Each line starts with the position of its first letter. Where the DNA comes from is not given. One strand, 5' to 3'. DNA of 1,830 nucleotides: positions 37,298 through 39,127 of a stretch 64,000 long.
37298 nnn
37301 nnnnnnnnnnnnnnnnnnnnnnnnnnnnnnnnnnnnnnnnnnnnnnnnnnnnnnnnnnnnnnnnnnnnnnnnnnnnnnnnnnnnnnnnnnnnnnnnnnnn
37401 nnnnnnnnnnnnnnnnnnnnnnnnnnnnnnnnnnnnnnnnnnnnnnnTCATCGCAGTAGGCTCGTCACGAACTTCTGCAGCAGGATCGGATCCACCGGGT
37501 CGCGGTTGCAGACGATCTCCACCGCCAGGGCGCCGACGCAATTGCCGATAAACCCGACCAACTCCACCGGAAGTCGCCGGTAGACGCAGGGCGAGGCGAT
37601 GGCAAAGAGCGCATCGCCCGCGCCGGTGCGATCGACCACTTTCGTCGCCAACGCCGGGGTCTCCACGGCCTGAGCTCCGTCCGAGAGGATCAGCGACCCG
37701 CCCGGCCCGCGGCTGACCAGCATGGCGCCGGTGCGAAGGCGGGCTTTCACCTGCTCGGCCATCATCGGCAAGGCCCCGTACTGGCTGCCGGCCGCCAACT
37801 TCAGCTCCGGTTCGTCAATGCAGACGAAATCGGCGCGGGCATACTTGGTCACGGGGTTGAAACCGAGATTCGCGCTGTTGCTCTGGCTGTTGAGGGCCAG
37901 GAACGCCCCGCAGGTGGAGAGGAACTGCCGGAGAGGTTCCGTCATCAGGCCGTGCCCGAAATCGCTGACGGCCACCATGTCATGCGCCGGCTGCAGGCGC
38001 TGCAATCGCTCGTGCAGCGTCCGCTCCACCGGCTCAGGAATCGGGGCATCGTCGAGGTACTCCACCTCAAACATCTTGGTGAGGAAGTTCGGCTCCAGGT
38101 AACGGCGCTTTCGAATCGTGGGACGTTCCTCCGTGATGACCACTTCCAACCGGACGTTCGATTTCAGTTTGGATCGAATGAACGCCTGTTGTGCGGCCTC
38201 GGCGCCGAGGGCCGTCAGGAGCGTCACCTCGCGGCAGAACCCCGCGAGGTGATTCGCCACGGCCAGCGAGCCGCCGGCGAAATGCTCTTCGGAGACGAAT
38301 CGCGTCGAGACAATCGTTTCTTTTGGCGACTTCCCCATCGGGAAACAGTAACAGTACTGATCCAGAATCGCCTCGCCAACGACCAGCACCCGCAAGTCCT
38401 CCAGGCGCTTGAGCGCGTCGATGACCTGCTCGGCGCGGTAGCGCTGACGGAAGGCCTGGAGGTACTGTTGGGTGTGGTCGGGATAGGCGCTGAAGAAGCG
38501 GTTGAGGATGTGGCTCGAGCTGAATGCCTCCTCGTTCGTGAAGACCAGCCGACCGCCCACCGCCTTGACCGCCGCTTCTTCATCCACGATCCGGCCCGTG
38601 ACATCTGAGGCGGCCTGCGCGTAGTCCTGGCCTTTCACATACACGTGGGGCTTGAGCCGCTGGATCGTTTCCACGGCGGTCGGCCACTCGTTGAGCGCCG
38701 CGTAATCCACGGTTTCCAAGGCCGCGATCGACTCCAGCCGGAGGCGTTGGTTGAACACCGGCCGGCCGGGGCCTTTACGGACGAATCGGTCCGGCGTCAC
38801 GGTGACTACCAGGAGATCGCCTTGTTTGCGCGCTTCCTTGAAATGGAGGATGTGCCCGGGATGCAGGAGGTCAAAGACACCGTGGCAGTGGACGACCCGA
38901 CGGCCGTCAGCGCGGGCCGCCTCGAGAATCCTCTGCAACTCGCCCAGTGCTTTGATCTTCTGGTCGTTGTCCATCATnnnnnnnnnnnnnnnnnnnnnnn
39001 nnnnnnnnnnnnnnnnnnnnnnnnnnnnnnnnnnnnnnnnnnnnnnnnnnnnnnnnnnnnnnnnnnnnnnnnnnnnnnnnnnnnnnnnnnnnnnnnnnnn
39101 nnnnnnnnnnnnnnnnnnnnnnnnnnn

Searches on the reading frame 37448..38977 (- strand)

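Call 5: search_protein_families(library=pfam, proteins=[window:37448-38977:-])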
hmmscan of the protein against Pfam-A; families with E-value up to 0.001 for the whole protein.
window:37448-38977:- (509 aa): 2 families
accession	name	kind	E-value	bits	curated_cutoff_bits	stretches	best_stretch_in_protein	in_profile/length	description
PF01467.32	CTP_transf_like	-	2.3e-15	57.4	21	1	32-158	3-131/133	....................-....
PF00294.29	PfkB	-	3.6e-12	46.7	25.8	1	196-487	3-291/302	pfkB family carbohydrate kinase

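Call 6: search_protein_families(library=ncbifam, proteins=[window:37448-38977:-])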
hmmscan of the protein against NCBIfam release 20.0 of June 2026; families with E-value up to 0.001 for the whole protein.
window:37448-38977:- (509 aa): 13 families
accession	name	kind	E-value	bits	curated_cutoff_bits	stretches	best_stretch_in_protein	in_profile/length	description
NF008454.0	PRK11316.1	equivalog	7.2e-47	160.1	521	2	7-160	321-470/475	bifunctional D-glycero-beta-D-manno-heptose-7-phosphate kinase/D-glycero-beta-D-manno-heptose 1-phosphate adenylyltransferase HldE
TIGR02199.1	rfaE_dom_II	equivalog_domain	1.3e-29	102.8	181.5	1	17-160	2-141/144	D-glycero-beta-D-manno-heptose 1-phosphate adenylyltransferase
TIGR02198.1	rfaE_dom_I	equivalog_domain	1.2e-25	90.3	345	1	189-487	2-298/315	D-glycero-beta-D-manno-heptose-7-phosphate kinase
TIGR00125.1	cyt_tran_rel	domain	1e-12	48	27.7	1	30-91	3-63/65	adenylyltransferase/cytidyltransferase family protein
TIGR01518.1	g3p_cytidyltrns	equivalog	9.6e-08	32.2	165.4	1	31-121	3-94/125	glycerol-3-phosphate cytidylyltransferase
TIGR02152.1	D_ribokin_bact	equivalog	8.9e-07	28.5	299.65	1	380-486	174-281/298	ribokinase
NF001985.0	PRK00777.1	subfamily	1.7e-05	24.9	104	1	32-86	10-64/157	pantetheine-phosphate adenylyltransferase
TIGR04382.1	myo_inos_iolC_N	equivalog_domain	2.4e-05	23.7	300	1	410-487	214-291/309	5-dehydro-2-deoxygluconokinase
TIGR03168.1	1-PFK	subfamily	9.1e-05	21.5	216.4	1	388-475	183-271/305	hexose kinase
NF041134.1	R1P_kin_Thcocales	equivalog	0.00016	21.2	500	1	398-497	180-274/291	ADP-dependent ribose-1-phosphate kinase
NF006957.1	PRK09434.1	equivalog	0.00045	19.8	450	1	380-459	178-254/302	fructokinase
NF053626.1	RibKinHalex1628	equivalog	0.00074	19.1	330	0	408-493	194-280/293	ATP-dependent ribose-1-phosphate kinase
TIGR03828.1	pfkB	equivalog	0.00078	18.6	292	0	413-469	210-265/305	1-phosphofructokinase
